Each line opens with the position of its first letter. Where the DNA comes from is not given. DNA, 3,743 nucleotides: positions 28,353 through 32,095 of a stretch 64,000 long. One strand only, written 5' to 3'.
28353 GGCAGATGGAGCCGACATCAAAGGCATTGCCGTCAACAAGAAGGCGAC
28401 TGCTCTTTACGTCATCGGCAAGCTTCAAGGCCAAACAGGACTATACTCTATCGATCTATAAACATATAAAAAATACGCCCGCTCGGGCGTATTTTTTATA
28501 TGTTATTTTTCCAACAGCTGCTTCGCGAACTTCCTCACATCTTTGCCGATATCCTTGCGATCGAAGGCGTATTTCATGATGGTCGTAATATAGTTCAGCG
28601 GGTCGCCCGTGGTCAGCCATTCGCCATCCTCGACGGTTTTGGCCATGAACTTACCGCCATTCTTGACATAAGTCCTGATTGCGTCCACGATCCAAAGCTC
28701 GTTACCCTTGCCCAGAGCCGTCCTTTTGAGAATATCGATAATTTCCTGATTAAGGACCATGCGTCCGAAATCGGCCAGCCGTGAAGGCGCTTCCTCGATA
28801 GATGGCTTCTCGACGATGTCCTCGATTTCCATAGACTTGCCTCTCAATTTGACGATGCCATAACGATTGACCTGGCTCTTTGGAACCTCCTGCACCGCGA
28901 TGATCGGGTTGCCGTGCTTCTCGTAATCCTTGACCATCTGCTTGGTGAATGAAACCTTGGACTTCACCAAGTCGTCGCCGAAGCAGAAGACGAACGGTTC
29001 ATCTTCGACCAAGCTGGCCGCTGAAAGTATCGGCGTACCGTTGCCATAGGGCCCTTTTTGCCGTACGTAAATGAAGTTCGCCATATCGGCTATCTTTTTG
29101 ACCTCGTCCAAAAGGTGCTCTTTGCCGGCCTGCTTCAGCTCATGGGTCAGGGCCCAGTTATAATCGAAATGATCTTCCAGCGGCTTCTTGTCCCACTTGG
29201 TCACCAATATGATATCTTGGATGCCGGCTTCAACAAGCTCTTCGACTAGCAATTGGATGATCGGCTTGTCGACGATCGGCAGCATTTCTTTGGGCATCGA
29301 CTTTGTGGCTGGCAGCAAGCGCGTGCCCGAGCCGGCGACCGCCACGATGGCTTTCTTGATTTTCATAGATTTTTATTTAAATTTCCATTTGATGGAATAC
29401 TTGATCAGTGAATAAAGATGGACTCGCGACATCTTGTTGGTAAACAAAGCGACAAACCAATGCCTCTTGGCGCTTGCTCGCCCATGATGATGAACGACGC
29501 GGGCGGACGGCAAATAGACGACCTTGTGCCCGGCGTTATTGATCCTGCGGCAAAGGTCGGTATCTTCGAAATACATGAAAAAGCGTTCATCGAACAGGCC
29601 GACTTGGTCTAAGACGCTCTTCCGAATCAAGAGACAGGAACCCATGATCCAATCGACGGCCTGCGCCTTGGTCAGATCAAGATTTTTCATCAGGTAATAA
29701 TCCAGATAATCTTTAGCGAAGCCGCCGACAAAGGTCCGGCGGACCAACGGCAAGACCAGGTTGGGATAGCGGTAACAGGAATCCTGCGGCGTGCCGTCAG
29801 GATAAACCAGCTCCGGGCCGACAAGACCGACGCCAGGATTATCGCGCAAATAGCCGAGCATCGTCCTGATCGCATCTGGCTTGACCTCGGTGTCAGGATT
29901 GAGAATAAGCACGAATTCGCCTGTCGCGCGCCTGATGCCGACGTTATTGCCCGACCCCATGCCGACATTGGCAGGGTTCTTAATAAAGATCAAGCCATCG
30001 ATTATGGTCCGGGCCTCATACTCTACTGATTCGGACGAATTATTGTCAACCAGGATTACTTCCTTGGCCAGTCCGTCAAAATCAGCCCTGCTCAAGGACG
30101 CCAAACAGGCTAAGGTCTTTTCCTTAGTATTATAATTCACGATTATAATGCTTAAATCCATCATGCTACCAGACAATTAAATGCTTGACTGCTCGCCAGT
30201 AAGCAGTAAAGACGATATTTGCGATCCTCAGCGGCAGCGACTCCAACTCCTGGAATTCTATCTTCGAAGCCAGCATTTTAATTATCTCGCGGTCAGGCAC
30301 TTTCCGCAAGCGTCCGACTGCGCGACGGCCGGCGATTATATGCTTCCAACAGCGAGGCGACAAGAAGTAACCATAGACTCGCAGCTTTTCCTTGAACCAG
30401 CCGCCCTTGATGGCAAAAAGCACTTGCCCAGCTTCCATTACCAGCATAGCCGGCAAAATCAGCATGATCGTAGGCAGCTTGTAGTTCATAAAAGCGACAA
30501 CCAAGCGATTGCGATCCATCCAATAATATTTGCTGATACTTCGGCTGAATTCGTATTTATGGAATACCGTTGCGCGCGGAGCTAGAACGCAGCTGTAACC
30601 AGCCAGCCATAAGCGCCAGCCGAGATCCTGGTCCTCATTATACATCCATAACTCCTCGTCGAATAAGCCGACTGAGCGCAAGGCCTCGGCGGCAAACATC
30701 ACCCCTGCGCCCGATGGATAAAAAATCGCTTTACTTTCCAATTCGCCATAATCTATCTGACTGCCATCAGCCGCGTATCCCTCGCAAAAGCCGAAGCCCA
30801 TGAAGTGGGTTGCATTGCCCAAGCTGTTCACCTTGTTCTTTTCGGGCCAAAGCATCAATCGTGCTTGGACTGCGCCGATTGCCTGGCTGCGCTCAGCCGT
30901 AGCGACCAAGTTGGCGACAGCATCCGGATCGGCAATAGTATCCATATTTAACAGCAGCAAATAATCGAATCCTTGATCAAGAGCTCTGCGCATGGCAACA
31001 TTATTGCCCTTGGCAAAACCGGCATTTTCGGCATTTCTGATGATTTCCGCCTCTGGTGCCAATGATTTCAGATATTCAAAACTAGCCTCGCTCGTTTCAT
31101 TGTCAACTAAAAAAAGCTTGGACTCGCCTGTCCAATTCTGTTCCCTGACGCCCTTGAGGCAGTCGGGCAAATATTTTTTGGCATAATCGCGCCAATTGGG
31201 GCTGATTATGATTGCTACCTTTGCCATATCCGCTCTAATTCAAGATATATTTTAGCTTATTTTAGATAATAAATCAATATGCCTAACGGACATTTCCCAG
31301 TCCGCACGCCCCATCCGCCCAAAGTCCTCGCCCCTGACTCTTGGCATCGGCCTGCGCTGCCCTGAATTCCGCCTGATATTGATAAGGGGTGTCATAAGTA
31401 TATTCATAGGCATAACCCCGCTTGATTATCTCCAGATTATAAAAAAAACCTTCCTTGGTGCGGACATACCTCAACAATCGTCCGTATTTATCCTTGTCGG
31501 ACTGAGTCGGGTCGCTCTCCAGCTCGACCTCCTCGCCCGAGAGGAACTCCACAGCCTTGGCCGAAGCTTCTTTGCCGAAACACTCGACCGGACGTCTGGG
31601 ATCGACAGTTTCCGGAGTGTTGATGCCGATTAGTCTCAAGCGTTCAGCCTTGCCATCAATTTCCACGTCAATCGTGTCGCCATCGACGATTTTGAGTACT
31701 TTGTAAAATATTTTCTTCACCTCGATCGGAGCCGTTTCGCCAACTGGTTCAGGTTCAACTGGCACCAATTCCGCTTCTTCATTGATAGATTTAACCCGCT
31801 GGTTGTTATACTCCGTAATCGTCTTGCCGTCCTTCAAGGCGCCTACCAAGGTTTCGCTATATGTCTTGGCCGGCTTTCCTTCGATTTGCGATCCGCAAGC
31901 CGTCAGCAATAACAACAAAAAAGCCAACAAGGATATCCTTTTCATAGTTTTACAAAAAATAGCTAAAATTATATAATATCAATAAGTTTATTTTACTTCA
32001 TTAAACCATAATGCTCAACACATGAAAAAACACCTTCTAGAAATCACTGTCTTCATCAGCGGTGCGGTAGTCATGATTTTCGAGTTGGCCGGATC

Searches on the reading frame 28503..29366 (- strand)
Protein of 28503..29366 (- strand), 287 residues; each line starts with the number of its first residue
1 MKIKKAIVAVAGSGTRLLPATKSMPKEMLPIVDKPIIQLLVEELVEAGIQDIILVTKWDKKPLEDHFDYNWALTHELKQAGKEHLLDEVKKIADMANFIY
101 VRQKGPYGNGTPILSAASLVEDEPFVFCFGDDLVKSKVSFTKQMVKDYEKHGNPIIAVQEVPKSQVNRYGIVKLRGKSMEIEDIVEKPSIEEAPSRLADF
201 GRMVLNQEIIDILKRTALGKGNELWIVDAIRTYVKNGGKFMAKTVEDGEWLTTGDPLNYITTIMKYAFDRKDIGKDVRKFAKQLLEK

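Call 35: search_protein_families(library=pfam, proteins=[window:28503-29366:-], max_evalue=0.00001)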
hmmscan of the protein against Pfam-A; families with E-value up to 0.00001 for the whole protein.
window:28503-29366:- (287 aa): 1 family
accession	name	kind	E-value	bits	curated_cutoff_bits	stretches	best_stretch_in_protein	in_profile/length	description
PF00483.29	NTP_transferase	-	2.5e-31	109.5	21.2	1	5-266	1-242/245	Nucleotidyl transferase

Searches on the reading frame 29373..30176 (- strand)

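Call 35: search_protein_families(library=pfam, proteins=[window:29373-30176:-], max_evalue=0.00001)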
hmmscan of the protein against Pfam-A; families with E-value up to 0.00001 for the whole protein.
window:29373-30176:- (267 aa): 5 families
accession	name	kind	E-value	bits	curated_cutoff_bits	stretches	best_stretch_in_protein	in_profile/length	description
PF00535.33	Glycos_transf_2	-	3e-21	76.5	23.3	1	9-191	1-166/168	Glycosyl transferase family 2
PF13641.12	Glyco_tranf_2_3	-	1.9e-17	64.5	27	1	8-237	3-219/230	Glycosyltransferase like family 2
PF13506.12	Glyco_transf_21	-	5.9e-09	36.1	21.7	1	80-234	25-159/174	Glycosyl transferase family 21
PF10111.15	Glyco_tranf_2_2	-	1.1e-08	35.4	27.3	0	10-111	2-112/276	Glycosyltransferase like family 2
PF13632.12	Glyco_trans_2_3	-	3.3e-08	34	27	1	89-230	2-123/198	Glycosyl transferase family group 2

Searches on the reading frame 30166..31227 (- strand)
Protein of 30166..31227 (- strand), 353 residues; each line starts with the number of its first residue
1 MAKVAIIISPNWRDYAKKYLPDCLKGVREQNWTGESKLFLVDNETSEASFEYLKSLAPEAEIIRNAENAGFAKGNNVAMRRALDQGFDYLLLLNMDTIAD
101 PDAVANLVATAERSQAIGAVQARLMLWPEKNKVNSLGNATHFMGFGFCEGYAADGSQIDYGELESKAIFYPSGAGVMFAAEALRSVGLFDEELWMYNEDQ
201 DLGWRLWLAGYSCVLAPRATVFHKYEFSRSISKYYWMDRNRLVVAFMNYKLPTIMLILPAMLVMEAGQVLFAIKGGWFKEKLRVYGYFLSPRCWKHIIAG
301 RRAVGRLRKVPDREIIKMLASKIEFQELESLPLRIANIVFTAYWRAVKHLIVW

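Call 35: search_protein_families(library=pfam, proteins=[window:30166-31227:-], max_evalue=0.00001)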
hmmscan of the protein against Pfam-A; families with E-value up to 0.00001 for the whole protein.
window:30166-31227:- (353 aa): 3 families
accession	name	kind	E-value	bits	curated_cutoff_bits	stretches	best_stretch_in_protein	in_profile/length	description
PF13641.12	Glyco_tranf_2_3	-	3.6e-12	47.2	27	1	8-227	7-213/230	Glycosyltransferase like family 2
PF00535.33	Glycos_transf_2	-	1e-11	45.5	23.3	1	17-123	10-115/168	Glycosyl transferase family 2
PF13632.12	Glyco_trans_2_3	-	2.6e-09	37.7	27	1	90-231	2-129/198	Glycosyl transferase family group 2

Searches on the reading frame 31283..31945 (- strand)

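Call 35: search_protein_families(library=pfam, proteins=[window:31283-31945:-], max_evalue=0.00001)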
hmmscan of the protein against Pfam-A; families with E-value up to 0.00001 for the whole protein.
window:31283-31945:- (220 aa): 1 family
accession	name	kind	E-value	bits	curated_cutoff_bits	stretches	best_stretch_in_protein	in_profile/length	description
PF00565.23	SNase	-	2.5e-21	76.6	21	1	102-211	1-107/107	Staphylococcal nuclease homologue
